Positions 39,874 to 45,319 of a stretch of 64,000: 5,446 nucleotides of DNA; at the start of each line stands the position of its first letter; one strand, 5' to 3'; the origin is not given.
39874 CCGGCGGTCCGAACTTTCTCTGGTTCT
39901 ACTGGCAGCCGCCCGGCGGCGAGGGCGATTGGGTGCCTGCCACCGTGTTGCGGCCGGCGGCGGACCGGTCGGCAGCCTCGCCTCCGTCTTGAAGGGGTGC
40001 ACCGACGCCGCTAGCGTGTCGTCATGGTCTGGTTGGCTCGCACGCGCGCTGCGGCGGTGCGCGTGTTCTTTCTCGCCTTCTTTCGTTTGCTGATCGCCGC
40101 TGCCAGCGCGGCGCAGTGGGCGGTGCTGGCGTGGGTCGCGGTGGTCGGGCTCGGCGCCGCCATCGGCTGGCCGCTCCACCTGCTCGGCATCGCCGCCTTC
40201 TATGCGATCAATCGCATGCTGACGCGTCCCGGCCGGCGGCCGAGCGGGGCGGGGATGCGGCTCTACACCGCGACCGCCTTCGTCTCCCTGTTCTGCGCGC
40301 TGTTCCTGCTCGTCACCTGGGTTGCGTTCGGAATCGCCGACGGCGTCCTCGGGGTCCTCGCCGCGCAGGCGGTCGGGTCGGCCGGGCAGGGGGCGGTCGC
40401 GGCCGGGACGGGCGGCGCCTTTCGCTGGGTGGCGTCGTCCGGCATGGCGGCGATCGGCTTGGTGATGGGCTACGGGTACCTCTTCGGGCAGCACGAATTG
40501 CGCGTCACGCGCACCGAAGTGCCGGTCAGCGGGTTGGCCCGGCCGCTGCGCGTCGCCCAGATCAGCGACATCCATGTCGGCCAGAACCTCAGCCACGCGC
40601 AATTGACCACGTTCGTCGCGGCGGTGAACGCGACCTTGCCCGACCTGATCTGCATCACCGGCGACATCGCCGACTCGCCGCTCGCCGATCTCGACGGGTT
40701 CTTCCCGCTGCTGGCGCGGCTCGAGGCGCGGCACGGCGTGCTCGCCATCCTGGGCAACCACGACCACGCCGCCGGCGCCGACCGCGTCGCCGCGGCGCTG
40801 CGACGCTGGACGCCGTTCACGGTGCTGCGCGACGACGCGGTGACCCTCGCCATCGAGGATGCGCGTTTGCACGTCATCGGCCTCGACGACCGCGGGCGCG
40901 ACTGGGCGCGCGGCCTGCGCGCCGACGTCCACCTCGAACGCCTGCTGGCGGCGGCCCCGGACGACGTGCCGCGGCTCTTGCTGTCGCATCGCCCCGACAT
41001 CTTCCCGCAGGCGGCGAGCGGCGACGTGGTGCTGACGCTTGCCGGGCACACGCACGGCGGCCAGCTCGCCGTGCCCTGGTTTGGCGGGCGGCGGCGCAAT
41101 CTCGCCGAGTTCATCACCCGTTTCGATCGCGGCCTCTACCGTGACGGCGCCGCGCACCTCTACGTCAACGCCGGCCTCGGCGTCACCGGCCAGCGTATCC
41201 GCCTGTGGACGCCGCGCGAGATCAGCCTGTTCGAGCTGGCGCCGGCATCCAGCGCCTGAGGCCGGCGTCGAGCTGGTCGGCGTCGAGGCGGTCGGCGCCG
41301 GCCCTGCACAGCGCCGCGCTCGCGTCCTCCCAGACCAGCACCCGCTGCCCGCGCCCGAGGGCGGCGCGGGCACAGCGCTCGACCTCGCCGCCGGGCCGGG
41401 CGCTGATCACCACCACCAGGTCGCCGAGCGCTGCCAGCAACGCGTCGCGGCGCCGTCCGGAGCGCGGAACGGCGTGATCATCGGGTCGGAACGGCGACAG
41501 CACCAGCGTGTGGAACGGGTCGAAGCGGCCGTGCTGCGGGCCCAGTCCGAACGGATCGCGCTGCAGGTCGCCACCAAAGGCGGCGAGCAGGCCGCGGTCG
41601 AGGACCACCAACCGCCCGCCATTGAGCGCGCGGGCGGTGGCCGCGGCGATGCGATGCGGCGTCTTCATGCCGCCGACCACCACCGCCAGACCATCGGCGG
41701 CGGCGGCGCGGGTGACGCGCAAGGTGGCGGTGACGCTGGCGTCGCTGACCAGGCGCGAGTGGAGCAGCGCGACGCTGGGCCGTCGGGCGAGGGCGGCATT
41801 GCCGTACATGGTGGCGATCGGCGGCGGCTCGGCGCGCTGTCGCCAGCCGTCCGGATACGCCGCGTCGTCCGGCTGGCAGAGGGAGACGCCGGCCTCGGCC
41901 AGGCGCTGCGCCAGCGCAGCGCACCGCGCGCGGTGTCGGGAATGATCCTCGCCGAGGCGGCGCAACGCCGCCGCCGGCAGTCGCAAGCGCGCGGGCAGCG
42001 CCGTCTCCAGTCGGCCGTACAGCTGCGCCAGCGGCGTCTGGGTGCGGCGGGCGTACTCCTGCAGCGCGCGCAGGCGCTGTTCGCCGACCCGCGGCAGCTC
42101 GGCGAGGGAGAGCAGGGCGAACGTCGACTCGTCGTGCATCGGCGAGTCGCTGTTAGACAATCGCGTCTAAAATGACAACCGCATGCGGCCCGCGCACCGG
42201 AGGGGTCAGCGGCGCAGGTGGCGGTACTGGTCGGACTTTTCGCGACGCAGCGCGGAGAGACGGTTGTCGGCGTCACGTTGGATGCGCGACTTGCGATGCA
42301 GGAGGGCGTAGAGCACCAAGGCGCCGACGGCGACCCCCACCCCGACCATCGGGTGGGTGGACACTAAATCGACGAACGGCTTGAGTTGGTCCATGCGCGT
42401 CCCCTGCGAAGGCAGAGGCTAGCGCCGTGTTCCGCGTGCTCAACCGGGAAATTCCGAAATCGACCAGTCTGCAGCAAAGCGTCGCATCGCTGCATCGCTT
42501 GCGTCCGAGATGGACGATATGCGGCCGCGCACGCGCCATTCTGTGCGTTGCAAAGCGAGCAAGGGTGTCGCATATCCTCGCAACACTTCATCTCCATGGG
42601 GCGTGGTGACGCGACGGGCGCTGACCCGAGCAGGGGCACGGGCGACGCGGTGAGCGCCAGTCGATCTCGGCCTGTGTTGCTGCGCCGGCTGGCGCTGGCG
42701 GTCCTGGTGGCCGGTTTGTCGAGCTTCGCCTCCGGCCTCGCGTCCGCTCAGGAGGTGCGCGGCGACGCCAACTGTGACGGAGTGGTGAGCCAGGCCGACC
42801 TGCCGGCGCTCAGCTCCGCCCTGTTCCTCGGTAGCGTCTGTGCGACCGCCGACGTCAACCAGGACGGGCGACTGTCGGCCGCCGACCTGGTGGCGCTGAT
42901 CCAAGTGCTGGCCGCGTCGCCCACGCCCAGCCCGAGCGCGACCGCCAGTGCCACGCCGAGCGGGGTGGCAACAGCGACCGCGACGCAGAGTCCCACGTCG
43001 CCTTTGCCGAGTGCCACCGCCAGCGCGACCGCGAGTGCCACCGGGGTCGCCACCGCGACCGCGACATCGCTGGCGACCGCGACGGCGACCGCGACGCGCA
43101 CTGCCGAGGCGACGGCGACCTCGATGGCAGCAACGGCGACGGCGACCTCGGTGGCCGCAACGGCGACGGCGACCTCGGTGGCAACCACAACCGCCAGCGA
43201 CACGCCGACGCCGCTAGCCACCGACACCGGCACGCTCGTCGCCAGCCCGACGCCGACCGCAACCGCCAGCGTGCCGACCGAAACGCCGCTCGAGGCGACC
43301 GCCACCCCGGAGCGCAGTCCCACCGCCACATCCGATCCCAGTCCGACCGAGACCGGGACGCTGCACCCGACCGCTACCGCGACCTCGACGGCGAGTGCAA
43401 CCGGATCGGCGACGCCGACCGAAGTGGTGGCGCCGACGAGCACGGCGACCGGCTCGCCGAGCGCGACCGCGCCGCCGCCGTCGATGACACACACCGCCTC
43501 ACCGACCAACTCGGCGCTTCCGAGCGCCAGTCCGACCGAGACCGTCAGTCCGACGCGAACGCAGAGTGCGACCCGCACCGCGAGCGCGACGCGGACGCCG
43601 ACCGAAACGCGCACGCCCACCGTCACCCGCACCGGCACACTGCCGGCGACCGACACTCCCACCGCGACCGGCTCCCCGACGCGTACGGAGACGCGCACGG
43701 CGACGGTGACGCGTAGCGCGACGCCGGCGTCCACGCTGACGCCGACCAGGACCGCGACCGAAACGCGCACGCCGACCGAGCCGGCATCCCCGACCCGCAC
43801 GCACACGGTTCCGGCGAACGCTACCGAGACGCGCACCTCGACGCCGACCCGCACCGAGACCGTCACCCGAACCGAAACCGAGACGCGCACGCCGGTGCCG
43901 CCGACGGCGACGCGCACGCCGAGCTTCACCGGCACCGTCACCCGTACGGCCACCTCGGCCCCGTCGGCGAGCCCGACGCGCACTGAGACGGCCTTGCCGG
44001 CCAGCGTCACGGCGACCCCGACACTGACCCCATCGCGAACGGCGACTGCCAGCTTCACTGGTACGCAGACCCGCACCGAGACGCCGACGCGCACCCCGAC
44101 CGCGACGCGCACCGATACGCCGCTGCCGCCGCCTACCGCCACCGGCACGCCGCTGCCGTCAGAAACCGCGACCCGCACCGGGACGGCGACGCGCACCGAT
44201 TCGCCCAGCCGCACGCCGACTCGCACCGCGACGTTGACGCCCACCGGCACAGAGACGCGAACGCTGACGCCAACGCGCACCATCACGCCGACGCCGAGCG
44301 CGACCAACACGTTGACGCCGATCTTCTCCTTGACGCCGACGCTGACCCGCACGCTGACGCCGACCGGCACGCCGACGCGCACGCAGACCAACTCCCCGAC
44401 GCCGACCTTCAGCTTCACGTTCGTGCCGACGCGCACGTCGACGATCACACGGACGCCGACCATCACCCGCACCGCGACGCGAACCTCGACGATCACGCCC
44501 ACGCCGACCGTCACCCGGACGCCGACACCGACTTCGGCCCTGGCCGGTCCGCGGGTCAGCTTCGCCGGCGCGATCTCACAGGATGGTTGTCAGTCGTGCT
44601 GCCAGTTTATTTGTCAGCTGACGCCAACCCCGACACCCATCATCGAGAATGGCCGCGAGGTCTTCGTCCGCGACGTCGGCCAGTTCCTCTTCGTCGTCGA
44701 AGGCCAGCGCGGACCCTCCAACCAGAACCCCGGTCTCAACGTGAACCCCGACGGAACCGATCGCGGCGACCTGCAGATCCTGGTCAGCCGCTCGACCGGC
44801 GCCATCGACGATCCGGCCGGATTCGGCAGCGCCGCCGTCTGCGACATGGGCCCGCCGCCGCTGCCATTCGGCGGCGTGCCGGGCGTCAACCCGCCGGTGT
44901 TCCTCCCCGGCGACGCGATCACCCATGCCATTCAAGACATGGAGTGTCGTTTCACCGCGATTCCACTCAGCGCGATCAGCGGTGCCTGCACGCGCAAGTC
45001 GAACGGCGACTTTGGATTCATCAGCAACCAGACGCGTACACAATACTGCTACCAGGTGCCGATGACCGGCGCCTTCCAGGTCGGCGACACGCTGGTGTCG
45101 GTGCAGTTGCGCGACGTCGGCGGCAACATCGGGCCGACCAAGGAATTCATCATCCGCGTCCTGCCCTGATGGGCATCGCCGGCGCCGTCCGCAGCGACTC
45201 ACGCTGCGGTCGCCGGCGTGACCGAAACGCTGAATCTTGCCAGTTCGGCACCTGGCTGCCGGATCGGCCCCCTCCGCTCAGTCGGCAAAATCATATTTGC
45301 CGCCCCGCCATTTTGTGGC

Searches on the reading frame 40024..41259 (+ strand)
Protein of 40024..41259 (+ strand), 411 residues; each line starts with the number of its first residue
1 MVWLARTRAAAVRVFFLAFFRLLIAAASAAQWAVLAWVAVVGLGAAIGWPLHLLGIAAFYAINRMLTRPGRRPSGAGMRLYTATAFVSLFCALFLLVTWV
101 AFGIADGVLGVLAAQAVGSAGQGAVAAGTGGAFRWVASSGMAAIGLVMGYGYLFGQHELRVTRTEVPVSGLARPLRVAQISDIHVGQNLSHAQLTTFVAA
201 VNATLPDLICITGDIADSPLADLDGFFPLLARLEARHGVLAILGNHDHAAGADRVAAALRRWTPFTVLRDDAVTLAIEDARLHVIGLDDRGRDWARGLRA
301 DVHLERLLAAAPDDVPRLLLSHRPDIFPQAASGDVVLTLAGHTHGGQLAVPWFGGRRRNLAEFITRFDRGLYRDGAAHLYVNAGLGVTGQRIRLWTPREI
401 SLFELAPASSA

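Call 12: search_protein_families(library=pfam, proteins=[window:40024-41259:+], max_evalue=0.001)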
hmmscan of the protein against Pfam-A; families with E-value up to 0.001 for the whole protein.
window:40024-41259:+ (411 aa): 2 families
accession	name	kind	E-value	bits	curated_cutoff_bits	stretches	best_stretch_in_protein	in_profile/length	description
PF00149.33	Metallophos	-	8.5e-10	39.8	21.5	1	175-345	1-190/191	Calcineurin-like phosphoesterase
PF12850.12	Metallophos_2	-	0.00025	21.5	27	1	176-276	2-60/154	Calcineurin-like phosphoesterase superfamily domain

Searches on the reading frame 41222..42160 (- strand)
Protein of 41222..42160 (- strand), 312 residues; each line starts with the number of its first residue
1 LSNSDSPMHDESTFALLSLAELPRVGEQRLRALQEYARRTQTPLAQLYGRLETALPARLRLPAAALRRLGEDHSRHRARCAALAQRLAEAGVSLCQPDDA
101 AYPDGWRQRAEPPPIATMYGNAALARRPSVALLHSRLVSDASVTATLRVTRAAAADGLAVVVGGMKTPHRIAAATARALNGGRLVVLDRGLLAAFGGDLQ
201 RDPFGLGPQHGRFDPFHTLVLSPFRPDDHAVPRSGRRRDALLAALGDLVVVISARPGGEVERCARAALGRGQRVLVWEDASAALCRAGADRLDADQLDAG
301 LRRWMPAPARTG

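Call 33: search_protein_families(library=pfam, proteins=[window:41222-42160:-], max_evalue=0.001)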
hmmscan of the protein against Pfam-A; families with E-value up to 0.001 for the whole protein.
window:41222-42160:- (312 aa): 1 family
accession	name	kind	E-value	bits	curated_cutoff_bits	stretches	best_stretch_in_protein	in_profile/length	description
PF02481.21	DNA_processg_A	-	3.1e-10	40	29.6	1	88-287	3-197/212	DNA recombination-mediator protein A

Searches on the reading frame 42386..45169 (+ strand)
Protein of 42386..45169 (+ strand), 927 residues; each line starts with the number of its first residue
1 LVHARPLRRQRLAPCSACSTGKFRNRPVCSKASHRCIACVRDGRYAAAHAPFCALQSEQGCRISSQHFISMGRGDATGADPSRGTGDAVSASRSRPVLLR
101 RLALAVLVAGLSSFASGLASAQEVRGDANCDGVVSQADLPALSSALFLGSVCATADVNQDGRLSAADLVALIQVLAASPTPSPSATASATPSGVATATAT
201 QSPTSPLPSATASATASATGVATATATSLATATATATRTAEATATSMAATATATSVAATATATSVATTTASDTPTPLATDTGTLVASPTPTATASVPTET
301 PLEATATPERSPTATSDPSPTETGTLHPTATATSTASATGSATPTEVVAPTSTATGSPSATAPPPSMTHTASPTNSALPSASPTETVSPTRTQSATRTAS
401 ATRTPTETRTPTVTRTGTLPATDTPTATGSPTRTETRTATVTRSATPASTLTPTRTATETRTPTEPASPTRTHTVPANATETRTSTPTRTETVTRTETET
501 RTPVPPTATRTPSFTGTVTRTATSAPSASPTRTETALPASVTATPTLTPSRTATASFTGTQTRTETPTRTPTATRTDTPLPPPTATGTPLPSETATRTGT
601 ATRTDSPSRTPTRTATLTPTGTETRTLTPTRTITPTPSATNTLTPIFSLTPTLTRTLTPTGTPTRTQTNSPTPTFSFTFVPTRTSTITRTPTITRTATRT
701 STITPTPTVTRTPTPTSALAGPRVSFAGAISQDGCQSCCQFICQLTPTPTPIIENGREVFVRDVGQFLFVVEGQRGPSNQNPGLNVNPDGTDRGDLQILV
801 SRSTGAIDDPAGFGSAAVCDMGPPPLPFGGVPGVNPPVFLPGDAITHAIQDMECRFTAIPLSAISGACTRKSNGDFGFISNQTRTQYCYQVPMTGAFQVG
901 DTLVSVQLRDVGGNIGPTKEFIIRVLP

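Call 12: search_protein_families(library=pfam, proteins=[window:42386-45169:+], max_evalue=0.001)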
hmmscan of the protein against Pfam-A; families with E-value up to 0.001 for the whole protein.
window:42386-45169:+ (927 aa): 1 family
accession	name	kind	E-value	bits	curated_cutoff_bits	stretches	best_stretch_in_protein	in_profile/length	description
PF00404.24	Dockerin_1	-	6.7e-06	26.6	22.9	1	126-175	2-56/57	Dockerin type I domain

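Call 65: search_protein_families(library=ncbifam, proteins=[window:42386-45169:+], max_evalue=0.01)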
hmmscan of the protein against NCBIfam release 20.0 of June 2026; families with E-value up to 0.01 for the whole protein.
window:42386-45169:+ (927 aa): 0 families
